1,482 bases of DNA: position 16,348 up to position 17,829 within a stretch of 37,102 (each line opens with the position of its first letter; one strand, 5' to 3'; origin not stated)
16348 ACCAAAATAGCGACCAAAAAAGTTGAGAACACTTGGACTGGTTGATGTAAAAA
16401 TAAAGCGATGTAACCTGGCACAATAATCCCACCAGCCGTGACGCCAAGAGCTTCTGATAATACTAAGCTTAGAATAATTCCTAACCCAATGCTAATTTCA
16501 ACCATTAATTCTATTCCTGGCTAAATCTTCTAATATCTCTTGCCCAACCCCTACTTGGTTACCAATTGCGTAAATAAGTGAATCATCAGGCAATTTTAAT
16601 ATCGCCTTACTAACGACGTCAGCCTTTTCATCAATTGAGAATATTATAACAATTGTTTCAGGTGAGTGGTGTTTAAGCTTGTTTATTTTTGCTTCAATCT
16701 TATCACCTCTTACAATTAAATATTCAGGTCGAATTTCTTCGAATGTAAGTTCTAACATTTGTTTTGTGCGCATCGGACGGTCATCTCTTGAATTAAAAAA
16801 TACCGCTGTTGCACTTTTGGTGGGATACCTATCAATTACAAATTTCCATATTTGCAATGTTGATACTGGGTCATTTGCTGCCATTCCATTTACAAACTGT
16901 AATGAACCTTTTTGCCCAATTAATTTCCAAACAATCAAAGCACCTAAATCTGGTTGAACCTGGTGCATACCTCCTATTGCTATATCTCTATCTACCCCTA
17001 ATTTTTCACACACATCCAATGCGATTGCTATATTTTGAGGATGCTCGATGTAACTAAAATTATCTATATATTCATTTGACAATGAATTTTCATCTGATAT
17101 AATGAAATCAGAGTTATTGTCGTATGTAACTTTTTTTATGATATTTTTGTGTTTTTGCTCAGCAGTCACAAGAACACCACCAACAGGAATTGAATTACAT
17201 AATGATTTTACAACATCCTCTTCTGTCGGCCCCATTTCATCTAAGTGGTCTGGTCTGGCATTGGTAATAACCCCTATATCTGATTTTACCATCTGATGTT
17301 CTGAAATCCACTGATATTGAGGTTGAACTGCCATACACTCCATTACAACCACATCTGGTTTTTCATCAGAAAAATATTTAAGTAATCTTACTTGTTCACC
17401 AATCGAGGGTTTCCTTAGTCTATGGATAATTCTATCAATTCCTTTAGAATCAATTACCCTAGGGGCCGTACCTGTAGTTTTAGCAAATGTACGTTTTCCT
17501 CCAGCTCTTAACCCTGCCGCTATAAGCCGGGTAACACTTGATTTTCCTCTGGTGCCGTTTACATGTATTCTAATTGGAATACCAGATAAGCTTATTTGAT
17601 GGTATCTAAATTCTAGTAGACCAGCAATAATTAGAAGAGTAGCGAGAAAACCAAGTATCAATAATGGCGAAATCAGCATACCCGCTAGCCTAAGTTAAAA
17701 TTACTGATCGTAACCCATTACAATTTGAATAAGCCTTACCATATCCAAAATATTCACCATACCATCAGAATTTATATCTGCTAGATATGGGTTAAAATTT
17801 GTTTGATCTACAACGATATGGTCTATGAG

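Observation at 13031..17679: Candidate diderm poly-gamma-glutamate synthesis/export module: pgsB-pgsC, a doubly anchored periplasmic protein, a duplicated secreted protein and an OM beta-barrel, with no PgsA/CapD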

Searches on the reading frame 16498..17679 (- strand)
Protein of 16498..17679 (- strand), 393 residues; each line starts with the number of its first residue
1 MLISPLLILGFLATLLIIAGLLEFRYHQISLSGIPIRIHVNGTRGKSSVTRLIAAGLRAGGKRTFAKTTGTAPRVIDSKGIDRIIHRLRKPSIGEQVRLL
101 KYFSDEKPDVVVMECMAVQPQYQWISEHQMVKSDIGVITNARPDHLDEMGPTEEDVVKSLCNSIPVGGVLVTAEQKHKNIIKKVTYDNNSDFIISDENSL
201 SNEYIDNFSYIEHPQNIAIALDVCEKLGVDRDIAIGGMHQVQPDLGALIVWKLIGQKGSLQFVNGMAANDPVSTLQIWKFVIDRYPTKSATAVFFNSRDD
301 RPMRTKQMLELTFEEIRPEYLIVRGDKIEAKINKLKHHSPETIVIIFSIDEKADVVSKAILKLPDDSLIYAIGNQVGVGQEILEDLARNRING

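Call 3: search_protein_families(library=pfam, proteins=[window:16498-17679:-], max_evalue=0.1)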
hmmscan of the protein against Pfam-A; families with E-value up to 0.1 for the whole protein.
window:16498-17679:- (393 aa): 1 family
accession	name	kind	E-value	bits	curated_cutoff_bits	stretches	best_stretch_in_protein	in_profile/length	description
PF08245.18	Mur_ligase_M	-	1.7e-13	51.4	24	1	40-247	1-196/200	Mur ligase middle domain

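Call 4: search_protein_families(library=ncbifam, proteins=[window:16498-17679:-], max_evalue=0.1)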
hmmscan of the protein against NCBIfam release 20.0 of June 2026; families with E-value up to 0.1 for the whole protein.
window:16498-17679:- (393 aa): 12 families
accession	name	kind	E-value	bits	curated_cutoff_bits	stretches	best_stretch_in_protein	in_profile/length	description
TIGR04012.1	poly_gGlu_PgsB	equivalog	1.4e-124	415.7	222.7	1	7-385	1-379/380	poly-gamma-glutamate synthase PgsB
NF001126.0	PRK00139.1-4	equivalog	4.9e-06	25.4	373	1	38-153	107-214/486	UDP-N-acetylmuramoyl-L-alanyl-D-glutamate--2,6-diaminopimelate ligase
NF008896.0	PRK11929.1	equivalog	1.3e-05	23.3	1023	1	129-273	676-822/965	bifunctional UDP-N-acetylmuramoyl-L-alanyl-D-glutamate--2,6-diaminopimelate ligase MurE/UDP-N-acetylmuramoyl-tripeptide--D-alanyl-D-alanine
TIGR01082.1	murC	equivalog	2.9e-05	23.3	335.1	1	131-255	166-288/449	UDP-N-acetylmuramate--L-alanine ligase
TIGR01085.1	murE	subfamily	3.3e-05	23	257.3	1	38-152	88-197/472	UDP-N-acetylmuramyl-tripeptide synthetase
NF053648.1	pMurE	equivalog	5.6e-05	22.1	600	1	36-200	99-259/464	pseudomurein biosynthesis peptide ligase pMurE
NF047860.1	Tet-DihydfolSynFolCMyb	equivalog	0.0002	20.4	700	1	37-69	65-97/468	bifunctional tetrahydrofolate synthase/dihydrofolate synthase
NF001124.0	PRK00139.1-2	equivalog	0.00074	18.4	476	1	38-147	112-213/500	UDP-N-acetylmuramoyl-L-alanyl-D-glutamate--2,6-diaminopimelate ligase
TIGR02068.2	cya_phycin_syn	equivalog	0.0013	16.8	850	1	25-70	470-514/862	cyanophycin synthetase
TIGR01087.1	murD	equivalog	0.0048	16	211.95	0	38-66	107-135/441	UDP-N-acetylmuramoyl-L-alanine--D-glutamate ligase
TIGR01143.1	murF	subfamily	0.012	14.6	288.6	1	105-221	123-247/418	UDP-N-acetylmuramoyl-tripeptide--D-alanyl-D-alanine ligase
NF053646.1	pMurD1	equivalog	0.024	13.3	610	0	130-183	182-234/465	pseudomurein biosynthesis peptide ligase pMurD1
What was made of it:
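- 16498..17679 (-): pgsB, the poly-γ-glutamate synthase amide ligase (393 aa). TIGR04012 equivalog at 415.7 bits (cutoff 222.7) and a Mur_ligase_M domain (calls 3, 4).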

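Call 76: search_dna_similar(query=window:16498-17679:-, collection=plasmids, mode=protein, max_evalue=1e-10, max_rows=25, rows=spread)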
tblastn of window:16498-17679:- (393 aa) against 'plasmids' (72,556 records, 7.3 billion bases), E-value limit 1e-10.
Records with a match: 98; places in all: 98; records where one place covers at least 80% of the query: 91.
Best place of each record, by identity: <60% 98.
By first word of the organism name: Bacillus 85; Streptomyces 6; Haloferax 3; Cetobacterium 1; Chroococcidiopsis 1; Corynebacterium 1; Salarchaeum 1.
By predicted mobility (MOB-suite, as given by PLSDB): conjugative 82; non-mobilizable 12; mobilizable 4.
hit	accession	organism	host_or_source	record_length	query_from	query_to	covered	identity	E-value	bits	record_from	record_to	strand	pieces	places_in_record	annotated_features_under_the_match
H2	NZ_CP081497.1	Streptomyces sp. BHT-5-2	whole organism,plant soil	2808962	23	387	93%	40.3%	4e-65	231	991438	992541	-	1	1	none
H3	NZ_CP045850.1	Streptomyces clavuligerus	pure culture single spore ...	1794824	23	379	91%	37.2%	1e-61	221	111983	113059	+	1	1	none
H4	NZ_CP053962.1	Bacillus cereus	-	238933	23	391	94%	35.5%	1e-65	233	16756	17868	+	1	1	pgsB: poly-gamma-glutamate synthase PgsB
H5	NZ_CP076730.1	Bacillus anthracis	cow,culture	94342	23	391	94%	35.2%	1e-64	230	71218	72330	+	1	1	capB: capsule biosynthesis protein CapB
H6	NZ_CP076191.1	Bacillus anthracis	-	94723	23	391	94%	35.2%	1e-64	230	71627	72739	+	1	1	capB: capsule biosynthesis protein CapB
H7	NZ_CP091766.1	Bacillus anthracis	pXO1 plasmid-cured derivative of pNO2 ...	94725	23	391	94%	35.2%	1e-64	230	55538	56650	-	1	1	capB: capsule biosynthesis protein CapB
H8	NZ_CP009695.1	Bacillus anthracis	bovine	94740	23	391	94%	35.2%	1e-64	230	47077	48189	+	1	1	capB: capsule biosynthesis protein CapB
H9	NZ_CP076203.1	Bacillus anthracis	-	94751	23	391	94%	35.2%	1e-64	230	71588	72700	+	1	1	capB: capsule biosynthesis protein CapB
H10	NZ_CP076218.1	Bacillus anthracis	soil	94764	23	391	94%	35.2%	1e-64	230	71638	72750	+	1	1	capB: capsule biosynthesis protein CapB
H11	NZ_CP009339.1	Bacillus anthracis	pig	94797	23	391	94%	35.2%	1e-64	230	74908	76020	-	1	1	capB: capsule biosynthesis protein CapB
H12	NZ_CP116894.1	Bacillus anthracis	Equus quagga,carcass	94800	23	391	94%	35.2%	1e-64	230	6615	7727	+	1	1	capB: capsule biosynthesis protein CapB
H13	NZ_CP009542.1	Bacillus anthracis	bovine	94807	23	391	94%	35.2%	1e-64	230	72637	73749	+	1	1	capB: capsule biosynthesis protein CapB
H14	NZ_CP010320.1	Bacillus anthracis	Microbial isolate culture,Bison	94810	23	391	94%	35.2%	1e-64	230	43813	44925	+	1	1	capB: capsule biosynthesis protein CapB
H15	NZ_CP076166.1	Bacillus anthracis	cattle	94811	23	391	94%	35.2%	1e-64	230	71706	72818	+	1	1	capB: capsule biosynthesis protein CapB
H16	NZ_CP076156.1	Bacillus anthracis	soil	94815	23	391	94%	35.2%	1e-64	230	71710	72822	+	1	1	capB: capsule biosynthesis protein CapB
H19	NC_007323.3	Bacillus anthracis str. 'Ames Ancestor'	-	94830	23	391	94%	35.2%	1e-64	230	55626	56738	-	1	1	capB: capsule biosynthesis protein CapB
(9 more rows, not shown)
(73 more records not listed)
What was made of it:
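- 16498..17679 (-): About 35% identical to B. anthracis CapB by tblastn (call 76).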

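Call 77: get_annotated_region(hit=H19, flank=4500)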
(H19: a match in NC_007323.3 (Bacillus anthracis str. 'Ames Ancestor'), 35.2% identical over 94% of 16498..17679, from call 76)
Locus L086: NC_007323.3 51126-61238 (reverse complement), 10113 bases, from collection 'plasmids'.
description: Bacillus anthracis str. 'Ames Ancestor' plasmid pXO2, complete sequence
organism: Bacillus anthracis str. 'Ames Ancestor' (NCBI taxid 261594)
taxonomy: Bacteria; Bacillota; Bacilli; Bacillales; Bacillaceae; Bacillus; Bacillus anthracis; Bacillus anthracis str. 'Ames Ancestor'
host: -; source: -; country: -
typing (MOB-suite, as given by PLSDB): conjugative; replicon rep_cluster_163; relaxase MOBP; mating-pair formation MPF_T
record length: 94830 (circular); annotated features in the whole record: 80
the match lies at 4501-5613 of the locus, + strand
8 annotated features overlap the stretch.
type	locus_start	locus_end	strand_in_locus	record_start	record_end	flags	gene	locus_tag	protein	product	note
CDS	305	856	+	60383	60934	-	lepB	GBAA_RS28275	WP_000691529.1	signal peptidase I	GO:0009306 - protein secretion [Evidence IEA]; GO:0006465 - signal peptide processing [Evidence IEA]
CDS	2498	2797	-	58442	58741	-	-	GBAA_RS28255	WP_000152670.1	metalloregulator ArsR/SmtB family transcription factor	GO:0006355 - regulation of DNA-templated transcription [Evidence IEA]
predicted_resistance_gene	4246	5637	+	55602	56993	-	capB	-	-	capsule biosynthesis protein CapB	predicted by amrfinderplus; class ; identity 100.0%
predicted_resistance_gene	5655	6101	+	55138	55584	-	capC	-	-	capsular polyglutamate amide ligase/translocase CapC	predicted by amrfinderplus; class ; identity 100.0%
predicted_resistance_gene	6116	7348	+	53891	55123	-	capA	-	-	capsular polyglutamate synthetase CapA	predicted by amrfinderplus; class ; identity 100.0%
predicted_resistance_gene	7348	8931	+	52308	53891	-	capD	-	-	capsule biosynthesis gamma-glutamyltransferase CapD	predicted by amrfinderplus; class ; identity 100.0%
predicted_resistance_gene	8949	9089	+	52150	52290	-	capE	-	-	capsule biosynthesis protein CapE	predicted by amrfinderplus; class ; identity 100.0%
CDS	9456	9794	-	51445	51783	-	-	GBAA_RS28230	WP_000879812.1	YxeA family protein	-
